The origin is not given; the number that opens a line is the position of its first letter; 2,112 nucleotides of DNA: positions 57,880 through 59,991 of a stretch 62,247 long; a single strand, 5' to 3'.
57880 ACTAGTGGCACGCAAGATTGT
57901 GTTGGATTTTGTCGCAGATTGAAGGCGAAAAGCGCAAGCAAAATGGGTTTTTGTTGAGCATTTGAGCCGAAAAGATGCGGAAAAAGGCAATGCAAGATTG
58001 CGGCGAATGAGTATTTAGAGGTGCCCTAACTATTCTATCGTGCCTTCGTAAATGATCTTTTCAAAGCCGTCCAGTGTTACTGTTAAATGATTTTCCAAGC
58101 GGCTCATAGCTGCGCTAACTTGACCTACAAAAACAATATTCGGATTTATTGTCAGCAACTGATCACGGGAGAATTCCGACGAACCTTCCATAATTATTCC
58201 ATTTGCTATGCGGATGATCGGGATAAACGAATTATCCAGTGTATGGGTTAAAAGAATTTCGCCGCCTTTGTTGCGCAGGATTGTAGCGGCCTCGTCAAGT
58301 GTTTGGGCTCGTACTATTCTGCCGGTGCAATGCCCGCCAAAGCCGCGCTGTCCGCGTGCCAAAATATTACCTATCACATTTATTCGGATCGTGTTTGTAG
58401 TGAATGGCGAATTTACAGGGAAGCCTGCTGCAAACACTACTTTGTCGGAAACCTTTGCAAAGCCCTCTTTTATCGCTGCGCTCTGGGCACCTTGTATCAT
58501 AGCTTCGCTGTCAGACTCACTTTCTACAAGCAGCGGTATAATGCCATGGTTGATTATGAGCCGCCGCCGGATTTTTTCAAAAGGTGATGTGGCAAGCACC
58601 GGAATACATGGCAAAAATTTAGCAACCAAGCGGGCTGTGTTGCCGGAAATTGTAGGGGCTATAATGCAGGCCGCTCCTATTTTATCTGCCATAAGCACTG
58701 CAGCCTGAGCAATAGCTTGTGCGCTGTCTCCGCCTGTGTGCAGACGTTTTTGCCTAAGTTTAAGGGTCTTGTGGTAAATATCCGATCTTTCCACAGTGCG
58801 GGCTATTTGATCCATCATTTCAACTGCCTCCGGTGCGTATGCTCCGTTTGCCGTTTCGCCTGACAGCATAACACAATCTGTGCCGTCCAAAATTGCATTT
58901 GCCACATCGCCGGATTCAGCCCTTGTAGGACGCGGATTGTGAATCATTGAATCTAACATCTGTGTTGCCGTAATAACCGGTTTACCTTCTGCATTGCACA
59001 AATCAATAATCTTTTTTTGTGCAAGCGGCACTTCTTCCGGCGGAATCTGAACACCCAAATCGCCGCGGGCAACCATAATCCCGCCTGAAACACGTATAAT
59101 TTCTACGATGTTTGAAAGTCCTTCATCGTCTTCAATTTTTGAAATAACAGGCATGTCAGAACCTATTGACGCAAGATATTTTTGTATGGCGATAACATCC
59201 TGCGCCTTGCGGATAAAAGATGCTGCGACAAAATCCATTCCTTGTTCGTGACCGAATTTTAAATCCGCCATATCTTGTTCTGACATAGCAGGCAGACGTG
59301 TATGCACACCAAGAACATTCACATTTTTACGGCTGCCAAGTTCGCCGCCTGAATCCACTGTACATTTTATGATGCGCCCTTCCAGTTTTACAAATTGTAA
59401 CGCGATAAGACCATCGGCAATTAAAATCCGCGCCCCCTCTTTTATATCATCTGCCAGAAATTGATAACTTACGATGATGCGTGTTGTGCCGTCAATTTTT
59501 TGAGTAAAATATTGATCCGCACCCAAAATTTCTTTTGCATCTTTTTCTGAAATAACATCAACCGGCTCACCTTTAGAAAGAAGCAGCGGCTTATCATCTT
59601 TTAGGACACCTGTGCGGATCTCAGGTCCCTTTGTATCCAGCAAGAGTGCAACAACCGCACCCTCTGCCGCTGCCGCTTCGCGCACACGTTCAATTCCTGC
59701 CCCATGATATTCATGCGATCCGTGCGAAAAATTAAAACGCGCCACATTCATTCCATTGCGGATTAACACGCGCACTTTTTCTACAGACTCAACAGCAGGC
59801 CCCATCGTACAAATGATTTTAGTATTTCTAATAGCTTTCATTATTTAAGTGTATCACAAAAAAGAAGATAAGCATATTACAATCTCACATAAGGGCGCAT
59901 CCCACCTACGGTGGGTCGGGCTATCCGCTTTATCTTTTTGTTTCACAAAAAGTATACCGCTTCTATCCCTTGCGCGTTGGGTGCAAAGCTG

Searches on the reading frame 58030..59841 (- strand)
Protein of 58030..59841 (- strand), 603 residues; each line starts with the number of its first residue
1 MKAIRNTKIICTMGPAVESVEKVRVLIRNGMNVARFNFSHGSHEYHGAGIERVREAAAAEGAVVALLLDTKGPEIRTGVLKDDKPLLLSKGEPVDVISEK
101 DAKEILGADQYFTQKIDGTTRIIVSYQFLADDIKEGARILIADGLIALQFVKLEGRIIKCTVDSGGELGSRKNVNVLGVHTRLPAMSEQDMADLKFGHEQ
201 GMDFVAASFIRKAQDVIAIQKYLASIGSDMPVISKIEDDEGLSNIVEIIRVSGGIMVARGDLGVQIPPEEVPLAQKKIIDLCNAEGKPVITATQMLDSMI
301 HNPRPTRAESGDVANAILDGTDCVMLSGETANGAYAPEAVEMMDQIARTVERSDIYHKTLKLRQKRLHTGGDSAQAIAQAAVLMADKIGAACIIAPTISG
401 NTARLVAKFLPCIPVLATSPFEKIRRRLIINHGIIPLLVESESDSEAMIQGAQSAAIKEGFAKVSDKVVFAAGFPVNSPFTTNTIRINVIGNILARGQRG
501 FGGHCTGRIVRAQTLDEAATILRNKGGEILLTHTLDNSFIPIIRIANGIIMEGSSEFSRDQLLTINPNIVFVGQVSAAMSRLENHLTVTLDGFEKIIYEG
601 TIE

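Call 39: search_protein_families(library=pfam, proteins=[window:58030-59841:-], max_evalue=0.0001)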
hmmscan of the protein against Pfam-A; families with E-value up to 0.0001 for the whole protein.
window:58030-59841:- (603 aa): 3 families
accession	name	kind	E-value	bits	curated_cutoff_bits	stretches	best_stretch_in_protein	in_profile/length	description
PF00224.27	PK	-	4e-123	411.1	30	1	5-340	2-328/328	Pyruvate kinase, barrel domain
PF02887.21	PK_C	-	3.7e-28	98.4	28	1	375-487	1-113/114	Pyruvate kinase, alpha/beta domain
PF00391.29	PEP-utilizers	-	2.7e-05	24.1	23.1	0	526-593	3-70/72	PEP-utilising enzyme, mobile domain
